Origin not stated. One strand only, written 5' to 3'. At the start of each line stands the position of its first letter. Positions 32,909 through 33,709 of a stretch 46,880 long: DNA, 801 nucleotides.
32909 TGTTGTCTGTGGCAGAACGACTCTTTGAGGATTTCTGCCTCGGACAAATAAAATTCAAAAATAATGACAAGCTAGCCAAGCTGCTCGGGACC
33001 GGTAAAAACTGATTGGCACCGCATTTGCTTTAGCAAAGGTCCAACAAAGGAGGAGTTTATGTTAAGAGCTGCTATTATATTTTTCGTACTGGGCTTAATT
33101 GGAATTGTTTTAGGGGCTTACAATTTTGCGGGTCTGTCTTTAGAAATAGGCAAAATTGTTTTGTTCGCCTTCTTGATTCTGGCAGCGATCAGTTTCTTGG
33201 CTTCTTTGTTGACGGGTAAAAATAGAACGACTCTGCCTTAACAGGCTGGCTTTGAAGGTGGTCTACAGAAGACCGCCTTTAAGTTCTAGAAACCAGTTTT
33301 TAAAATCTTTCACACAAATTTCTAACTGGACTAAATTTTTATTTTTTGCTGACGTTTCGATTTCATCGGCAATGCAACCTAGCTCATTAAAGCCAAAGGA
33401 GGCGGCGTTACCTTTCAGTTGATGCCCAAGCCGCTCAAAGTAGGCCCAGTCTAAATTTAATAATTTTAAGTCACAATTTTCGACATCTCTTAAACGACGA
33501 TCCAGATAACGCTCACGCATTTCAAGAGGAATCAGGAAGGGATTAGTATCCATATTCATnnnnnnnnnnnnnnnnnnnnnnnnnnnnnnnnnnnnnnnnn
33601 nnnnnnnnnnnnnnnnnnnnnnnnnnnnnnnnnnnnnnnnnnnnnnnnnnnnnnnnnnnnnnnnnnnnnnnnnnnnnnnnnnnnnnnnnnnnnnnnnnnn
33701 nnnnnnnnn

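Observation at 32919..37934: Compact sigma-54 stress island: NtrC-type regulator + stand-alone Hpt flanked by four GG-N10-GC promoters driving DUF1328, hydrophilin-like, hemerythrin-like and OMP/DUF883/CsbD genes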

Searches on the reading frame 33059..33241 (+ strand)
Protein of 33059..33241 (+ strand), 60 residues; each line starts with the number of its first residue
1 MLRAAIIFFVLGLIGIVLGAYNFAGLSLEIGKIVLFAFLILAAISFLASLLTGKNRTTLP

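Call 7: search_protein_families(library=pfam, proteins=[window:33059-33241:+], max_evalue=0.01)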
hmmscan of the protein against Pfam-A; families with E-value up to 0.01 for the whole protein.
window:33059-33241:+ (60 aa): 2 families
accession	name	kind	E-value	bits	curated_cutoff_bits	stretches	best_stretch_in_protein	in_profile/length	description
PF07043.18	DUF1328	-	0.00059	20.6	27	1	6-44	1-39/39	Protein of unknown function (DUF1328)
PF01925.25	TauE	-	0.0062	16.7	32.6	1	2-51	63-112/237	Sulfite exporter TauE/SafE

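Call 38: search_protein_families(library=ncbifam, proteins=[window:33059-33241:+], max_evalue=1)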
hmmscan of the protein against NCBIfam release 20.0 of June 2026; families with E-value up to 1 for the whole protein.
window:33059-33241:+ (60 aa): 11 families
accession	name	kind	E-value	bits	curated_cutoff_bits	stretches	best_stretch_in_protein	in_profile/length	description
NF010229.0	PRK13682.1-4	equivalog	4.4e-09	36.3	52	1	1-48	1-48/53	hypothetical protein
NF010228.0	PRK13682.1-3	equivalog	5.6e-07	29.5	71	1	1-56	1-56/57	hypothetical protein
NF010226.0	PRK13682.1-1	equivalog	2.4e-06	27.5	59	1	1-51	1-51/53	hypothetical protein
NF010231.0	PRK13682.2-1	equivalog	0.00016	21.9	82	1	1-50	1-50/57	hypothetical protein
NF010227.0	PRK13682.1-2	equivalog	0.00024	21.2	73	1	1-48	1-48/52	hypothetical protein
NF010233.0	PRK13682.2-4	equivalog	0.00088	19.6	85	1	1-52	1-52/59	hypothetical protein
NF010235.0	PRK13682.2-6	equivalog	0.00091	19.4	83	1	1-52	1-53/61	hypothetical protein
NF010230.0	PRK13682.1-5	equivalog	0.0028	17.9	89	1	1-56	1-52/53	hypothetical protein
NF010558.0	PRK13953.1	equivalog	0.0043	17.1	197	1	10-47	42-80/128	large conductance mechanosensitive channel protein MscL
NF010234.0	PRK13682.2-5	equivalog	0.03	14.7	70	1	1-54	1-54/57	hypothetical protein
NF010560.0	PRK13955.1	equivalog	0.14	12.1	180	1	10-47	39-77/132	large conductance mechanosensitive channel protein MscL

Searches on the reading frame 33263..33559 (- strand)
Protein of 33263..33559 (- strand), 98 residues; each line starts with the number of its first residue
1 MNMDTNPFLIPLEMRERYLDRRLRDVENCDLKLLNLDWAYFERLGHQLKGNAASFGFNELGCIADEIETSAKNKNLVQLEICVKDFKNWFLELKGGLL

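Call 7: search_protein_families(library=pfam, proteins=[window:33263-33559:-], max_evalue=0.01)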
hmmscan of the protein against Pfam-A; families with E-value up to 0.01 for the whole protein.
window:33263-33559:- (98 aa): 1 family
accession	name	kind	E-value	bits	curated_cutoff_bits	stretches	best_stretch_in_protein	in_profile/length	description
PF01627.28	Hpt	-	2.8e-07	31.1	24.6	1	13-76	1-64/84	Hpt domain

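Call 38: search_protein_families(library=ncbifam, proteins=[window:33263-33559:-], max_evalue=1)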
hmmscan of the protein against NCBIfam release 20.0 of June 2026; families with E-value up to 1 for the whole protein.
window:33263-33559:- (98 aa): 2 families
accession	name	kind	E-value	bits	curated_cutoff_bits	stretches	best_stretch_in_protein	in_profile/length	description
NF041948.1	Phrelay_LuxU_Vib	equivalog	3.2e-05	24.3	140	1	39-83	49-93/110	quorum-sensing phosphorelay protein LuxU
TIGR02956.1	TMAO_torS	equivalog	0.019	13.1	676.5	1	23-77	892-946/967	TMAO reductase system sensor histidine kinase/response regulator TorS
